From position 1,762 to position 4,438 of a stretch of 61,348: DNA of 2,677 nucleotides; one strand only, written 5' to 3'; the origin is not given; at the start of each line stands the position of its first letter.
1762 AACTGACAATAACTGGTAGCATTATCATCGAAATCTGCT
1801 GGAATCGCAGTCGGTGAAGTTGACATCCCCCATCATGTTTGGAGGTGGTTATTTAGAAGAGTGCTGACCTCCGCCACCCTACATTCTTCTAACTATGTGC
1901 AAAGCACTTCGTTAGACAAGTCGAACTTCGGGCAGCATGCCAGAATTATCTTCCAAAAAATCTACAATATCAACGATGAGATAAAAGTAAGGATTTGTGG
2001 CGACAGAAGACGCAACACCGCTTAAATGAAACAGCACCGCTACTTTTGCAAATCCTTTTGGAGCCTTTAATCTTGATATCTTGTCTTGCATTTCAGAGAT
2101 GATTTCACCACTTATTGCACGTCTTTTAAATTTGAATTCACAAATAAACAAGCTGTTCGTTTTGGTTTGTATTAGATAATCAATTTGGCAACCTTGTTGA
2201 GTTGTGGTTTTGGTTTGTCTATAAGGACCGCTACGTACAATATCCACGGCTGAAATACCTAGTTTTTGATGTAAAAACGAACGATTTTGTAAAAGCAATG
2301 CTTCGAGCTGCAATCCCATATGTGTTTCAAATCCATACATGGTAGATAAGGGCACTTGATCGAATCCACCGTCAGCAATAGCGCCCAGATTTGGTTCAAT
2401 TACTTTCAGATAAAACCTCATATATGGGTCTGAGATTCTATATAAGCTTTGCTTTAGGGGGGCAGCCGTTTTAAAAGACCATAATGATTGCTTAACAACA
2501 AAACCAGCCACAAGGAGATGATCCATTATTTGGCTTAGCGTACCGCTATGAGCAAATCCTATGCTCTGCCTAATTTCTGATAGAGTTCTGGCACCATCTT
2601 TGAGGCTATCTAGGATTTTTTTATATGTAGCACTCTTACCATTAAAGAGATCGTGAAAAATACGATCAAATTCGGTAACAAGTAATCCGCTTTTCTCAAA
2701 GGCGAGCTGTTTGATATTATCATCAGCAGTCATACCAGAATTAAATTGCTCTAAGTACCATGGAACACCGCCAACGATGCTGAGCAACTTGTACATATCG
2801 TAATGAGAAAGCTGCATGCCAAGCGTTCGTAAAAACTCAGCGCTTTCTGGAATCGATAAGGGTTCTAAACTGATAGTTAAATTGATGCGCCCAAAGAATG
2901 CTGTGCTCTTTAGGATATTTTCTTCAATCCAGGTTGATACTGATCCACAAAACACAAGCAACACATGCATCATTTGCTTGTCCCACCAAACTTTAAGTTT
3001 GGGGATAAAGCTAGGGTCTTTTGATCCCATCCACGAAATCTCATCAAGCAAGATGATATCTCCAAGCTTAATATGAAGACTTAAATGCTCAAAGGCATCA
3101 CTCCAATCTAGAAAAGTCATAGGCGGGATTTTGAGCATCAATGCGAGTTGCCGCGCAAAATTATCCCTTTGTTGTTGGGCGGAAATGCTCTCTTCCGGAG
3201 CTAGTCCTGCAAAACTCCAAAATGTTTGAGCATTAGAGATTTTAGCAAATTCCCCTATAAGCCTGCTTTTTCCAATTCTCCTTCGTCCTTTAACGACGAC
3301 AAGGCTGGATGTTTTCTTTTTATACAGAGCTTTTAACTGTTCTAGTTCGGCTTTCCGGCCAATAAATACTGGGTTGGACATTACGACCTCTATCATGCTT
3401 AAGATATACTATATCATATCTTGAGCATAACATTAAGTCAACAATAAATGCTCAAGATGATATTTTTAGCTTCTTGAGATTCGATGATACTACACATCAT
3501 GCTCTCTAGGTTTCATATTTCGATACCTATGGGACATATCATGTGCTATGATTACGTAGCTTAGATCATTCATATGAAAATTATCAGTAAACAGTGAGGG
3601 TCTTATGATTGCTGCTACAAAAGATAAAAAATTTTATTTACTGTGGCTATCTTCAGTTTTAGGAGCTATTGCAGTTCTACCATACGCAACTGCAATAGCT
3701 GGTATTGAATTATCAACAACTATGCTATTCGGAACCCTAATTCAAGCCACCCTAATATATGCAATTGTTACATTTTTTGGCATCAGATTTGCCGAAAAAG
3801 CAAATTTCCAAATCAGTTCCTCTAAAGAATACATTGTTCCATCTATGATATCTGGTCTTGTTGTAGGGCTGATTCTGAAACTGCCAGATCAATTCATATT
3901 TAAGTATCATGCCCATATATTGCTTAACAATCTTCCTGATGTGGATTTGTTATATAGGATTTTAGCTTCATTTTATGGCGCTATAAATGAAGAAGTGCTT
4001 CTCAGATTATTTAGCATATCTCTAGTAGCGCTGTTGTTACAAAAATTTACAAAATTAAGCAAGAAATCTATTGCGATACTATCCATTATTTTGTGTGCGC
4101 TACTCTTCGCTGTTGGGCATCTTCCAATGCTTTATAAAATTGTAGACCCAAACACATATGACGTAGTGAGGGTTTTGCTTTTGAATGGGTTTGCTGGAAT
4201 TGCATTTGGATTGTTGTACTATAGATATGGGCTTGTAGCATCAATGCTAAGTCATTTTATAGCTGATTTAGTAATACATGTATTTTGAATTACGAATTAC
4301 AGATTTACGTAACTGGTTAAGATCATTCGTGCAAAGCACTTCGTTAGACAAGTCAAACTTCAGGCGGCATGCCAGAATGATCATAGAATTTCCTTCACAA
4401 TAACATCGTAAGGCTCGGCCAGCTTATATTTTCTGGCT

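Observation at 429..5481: Four-gene accessory island (Fic / NTPase-wHTH-nuclease / CPBP-Abi protease / Fic): candidate uncharacterised defence or toxin module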

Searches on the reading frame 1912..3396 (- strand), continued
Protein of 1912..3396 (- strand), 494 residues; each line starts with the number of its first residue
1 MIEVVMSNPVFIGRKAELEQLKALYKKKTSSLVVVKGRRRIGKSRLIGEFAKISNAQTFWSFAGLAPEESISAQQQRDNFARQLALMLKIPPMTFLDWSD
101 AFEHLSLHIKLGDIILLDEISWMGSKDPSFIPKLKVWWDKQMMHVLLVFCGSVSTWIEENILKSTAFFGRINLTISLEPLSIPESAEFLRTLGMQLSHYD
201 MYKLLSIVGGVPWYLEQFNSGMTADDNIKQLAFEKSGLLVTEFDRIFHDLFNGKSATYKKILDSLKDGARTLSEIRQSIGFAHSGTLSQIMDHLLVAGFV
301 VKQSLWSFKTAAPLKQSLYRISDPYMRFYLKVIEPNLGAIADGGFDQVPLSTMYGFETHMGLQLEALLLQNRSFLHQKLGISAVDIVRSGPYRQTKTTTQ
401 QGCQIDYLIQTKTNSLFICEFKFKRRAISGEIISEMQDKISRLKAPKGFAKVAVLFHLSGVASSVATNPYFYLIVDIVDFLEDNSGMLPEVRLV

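Call 60: predict_structure(alignment_id=A3)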
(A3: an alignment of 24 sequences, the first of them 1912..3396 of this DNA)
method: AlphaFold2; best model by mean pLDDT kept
length: 494 residues; sequences in the alignment: 24
mean_pLDDT: 55.3   pTM: 0.44
mean pLDDT of the five models: 55.3, 53.0, 52.2, 51.4, 51.2
residues with pLDDT >= 90: 80; 70-90: 72; 50-70: 69; < 50: 273
segments of 3 or more residues with pLDDT < 50: 1-10, 202-214, 223-225, 232-327, 342-351, 354-356, 358-431, 440-494
pLDDT, mean of each block of 10 residues (from residue 1): 33 75 91 79 80 86 78 90 94 91 94 92 85 92 92 75 80 78 56 51 39 50 50 41 36 38 36 38 35 33 25 29 45 53 45 47 41 38 37 32 42 43 42 50 39 38 36 27 25 22
secondary structure, 60 per line:
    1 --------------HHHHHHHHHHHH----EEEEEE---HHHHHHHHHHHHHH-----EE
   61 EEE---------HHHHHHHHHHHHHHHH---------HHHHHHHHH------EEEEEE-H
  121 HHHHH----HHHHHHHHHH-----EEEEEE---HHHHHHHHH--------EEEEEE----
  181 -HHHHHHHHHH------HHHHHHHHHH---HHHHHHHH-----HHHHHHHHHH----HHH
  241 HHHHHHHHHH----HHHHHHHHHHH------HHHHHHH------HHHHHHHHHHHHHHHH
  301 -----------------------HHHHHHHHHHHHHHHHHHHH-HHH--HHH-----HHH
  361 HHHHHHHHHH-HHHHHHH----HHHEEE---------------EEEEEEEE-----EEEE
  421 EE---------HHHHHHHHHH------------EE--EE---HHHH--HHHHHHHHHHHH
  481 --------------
elements in order: H15-26 E31-36 H40-53 E59-63 H73-88 H98-106 E113-118 H120-125 H130-139 E145-150 H154-162 E171-176 H182-191 H198-207 H211-218 H224-233 H238-250 H255-265 H272-278 H285-300 H324-343 H358-370 H372-378 E386-388 E404-411 E417-422 H432-441 H463-466 H469-480
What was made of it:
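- On PDC-S27 (NTPase): The AlphaFold N-terminal domain has pLDDT 75-94 (call 60).
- Checked: The AlphaFold model of the C-terminal half has pLDDT below 50 (call 60).
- Tried and rejected: Structure test of the nuclease domain: the AlphaFold model from a 24-sequence alignment (77-92% identical to the query) gave pLDDT below 50 beyond residue 200, so no fold search was run (call 60).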

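Call 73: search_solved_structures(query=A3, max_evalue=10, show_alignments=0)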
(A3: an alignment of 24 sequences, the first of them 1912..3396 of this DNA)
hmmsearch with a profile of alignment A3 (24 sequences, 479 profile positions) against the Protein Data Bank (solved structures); distinct sequences matched with E-value up to 10: 2.
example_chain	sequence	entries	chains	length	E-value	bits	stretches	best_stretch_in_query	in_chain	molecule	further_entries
2fna_A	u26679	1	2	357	4.2e-05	25.6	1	92-276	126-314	Conserved hypothetical protein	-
30ie_B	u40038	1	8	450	0.44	12.3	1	133-262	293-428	Virion nicking-joining enzyme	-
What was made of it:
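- Tried and rejected: A PDB profile search found only 2fna, over the ATPase region (call 73).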

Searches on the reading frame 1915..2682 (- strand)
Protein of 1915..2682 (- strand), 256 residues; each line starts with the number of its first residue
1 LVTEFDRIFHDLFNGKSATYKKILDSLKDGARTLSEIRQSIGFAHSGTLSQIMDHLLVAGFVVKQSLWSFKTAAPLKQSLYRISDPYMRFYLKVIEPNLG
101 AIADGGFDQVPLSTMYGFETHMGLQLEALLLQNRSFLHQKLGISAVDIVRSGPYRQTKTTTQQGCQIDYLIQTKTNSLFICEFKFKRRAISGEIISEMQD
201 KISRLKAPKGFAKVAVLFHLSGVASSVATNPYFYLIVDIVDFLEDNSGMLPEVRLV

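Call 41: search_protein_families(library=pfam, proteins=[window:1915-2682:-], max_evalue=10)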
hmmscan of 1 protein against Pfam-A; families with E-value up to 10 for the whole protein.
seq(256 aa): 2 families
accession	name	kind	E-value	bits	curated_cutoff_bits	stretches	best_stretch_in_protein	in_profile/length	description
PF04048.20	Sec8_N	-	0.14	12.5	26.8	1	9-43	63-97/142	Exocyst complex component Sec8 N-terminal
PF25777.1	Aurora-A_bind_TACC3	-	0.51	10.8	20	0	161-177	11-27/42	TACC3, Aurora-A binding region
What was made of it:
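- The nuclease fold and the wHTH of the NTPase are not confirmed (calls 41, 60, 73).
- Tried and rejected: DUF234 label: no Pfam hit at E <= 10 on the C-terminal 256 residues (call 41).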

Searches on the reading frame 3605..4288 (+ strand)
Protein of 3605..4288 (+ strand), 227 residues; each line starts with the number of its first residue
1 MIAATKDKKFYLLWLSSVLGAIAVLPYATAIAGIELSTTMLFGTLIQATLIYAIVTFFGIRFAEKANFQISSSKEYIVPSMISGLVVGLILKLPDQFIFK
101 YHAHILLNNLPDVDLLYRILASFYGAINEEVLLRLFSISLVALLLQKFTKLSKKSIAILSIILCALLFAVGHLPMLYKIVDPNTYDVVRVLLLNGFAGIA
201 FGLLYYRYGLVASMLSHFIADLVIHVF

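Call 3: search_protein_families(library=pfam, proteins=[window:3605-4288:+], max_evalue=0.01)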
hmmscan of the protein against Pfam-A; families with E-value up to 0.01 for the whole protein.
window:3605-4288:+ (227 aa): 1 family
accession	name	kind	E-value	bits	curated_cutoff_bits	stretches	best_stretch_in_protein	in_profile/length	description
PF02517.21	Rce1-like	-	4.4e-12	46.6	22.4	1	115-223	5-93/93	Type II CAAX prenyl endopeptidase Rce1-like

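Call 4: search_protein_families(library=padloc, proteins=[window:3605-4288:+], max_evalue=0.01)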
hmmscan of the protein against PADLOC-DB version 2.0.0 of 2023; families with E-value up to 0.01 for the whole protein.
window:3605-4288:+ (227 aa): 0 families
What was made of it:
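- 3605..4288 (+): CPBP (Rce1-like) intramembrane protease, not linked to the other three genes. No PADLOC hit (call 4).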

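Call 5: search_protein_families(library=ncbifam, proteins=[window:3605-4288:+], max_evalue=0.01)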
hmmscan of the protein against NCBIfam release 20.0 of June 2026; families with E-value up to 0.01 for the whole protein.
window:3605-4288:+ (227 aa): 1 family
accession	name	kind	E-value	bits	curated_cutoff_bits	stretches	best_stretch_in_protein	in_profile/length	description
NF040914.1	Mrt_core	domain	0.0015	18.5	100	1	126-225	12-102/108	myxosortase family intramembrane protease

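Call 26: find_homologous_proteins(query=window:3605-4288:+, max_evalue=0.00001)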
Query window:3605-4288:+ (227 aa): 176 proteins with E <= 0.00001 among 2791 candidates; the best 120 are listed.
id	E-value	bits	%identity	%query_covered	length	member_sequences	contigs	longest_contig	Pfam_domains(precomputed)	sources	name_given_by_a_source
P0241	2.0e-134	464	100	100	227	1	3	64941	PF02517.22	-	-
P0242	2.1e-118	412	89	98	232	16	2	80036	PF02517.22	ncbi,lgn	ncbi:MAG: CPBP family intramembrane glutamic endopeptidase [Rickettsiaceae bacterium]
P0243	1.5e-101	357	78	98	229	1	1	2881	PF02517.22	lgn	-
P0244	9.3e-94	331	72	97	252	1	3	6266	PF02517.22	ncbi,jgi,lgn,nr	ncbi:MAG: CPBP family intramembrane metalloprotease [Gammaproteobacteria bacterium]|nr:CPBP family i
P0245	1.1e-88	315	67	100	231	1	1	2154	PF02517.22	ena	-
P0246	1.2e-85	305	65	100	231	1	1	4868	PF02517.22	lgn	-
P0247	7.3e-83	296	62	100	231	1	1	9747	PF02517.22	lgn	-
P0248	3.2e-78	280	57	100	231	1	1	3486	PF02517.22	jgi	jgi:hypothetical protein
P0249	1.1e-73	266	66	84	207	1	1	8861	PF02517.22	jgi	jgi:membrane protease YdiL (CAAX protease family)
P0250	7.9e-73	263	54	100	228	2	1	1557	PF02517.22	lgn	-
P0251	6.9e-72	260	55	98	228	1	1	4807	PF02517.22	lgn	-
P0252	5.4e-71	257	52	98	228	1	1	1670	PF02517.22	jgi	jgi:hypothetical protein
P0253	3.7e-70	254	54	98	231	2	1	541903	PF02517.22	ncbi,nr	ncbi:MAG: CPBP family intramembrane metalloprotease [Epsilonproteobacteria bacterium]|nr:CPBP family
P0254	1.0e-69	253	56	100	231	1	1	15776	PF02517.22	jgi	jgi:hypothetical protein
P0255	1.4e-68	249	53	100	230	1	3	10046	PF02517.22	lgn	-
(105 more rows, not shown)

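Call 27: find_encoding_contigs(protein=P0241, flank=10000, max_places=6)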
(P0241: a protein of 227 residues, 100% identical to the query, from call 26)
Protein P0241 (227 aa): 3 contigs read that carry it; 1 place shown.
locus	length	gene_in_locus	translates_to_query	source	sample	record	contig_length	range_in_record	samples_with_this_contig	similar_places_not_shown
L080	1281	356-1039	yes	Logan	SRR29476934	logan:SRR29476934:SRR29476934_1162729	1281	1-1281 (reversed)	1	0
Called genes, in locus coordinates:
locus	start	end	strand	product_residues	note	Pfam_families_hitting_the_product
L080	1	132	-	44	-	?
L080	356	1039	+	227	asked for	PF02517:Rce1-like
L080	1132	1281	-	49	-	?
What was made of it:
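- An identical CPBP copy flanked by NTPase and FicB ends is seen on a second short contig, L080 (call 27), probably from the same or a near-identical organism.
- Tried and rejected: The exact CPBP returned only a 1.3-kb contig (call 27).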

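Call 28: find_encoding_contigs(protein=P0242, flank=10000, max_places=6)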
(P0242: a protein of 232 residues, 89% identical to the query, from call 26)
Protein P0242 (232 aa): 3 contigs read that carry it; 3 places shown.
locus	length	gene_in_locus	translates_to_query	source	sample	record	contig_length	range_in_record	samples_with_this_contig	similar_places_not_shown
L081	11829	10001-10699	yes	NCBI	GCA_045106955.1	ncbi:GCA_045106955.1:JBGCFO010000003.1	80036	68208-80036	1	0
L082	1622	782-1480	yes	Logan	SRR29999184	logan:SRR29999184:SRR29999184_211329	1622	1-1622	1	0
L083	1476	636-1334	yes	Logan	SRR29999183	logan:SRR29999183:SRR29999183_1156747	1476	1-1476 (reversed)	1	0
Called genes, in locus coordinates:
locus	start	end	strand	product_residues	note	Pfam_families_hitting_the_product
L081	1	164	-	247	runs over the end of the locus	-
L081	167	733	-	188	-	-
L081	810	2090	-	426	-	-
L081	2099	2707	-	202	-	PF03193:RsgA_GTPase (weak), PF05049:IIGP, PF00009:GTP_EFTU (faint), PF01926:MMR_HSR1, PF02421:FeoB_N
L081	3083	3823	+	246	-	PF02348:CTP_transf_3, PF12804:NTP_transf_3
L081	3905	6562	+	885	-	PF01411:tRNA-synt_2c, PF02272:DHHA1 (faint), PF07973:tRNA_SAD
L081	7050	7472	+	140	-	PF10604:Polyketide_cyc2 (weak)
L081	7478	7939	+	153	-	PF22381:Staph_reg_Sar_Rot, PF01047:MarR, PF12802:MarR_2 (weak), PF22166:WHD_ArnR1, PF13463:HTH_27 (weak)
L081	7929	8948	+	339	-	PF01636:APH, PF01633:Choline_kinase (weak)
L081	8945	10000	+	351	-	PF13238:AAA_18 (weak), PF13302:Acetyltransf_3, PF00583:Acetyltransf_1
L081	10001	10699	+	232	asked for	PF02517:Rce1-like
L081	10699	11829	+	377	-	PF13302:Acetyltransf_3, PF00583:Acetyltransf_1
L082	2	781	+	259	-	?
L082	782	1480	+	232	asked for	PF02517:Rce1-like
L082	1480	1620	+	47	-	?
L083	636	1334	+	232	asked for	PF02517:Rce1-like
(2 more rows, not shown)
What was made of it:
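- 3605..4288 (+): The 89% homologue sits in a MarR-APH-GNAT-CPBP-GNAT context (call 28).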
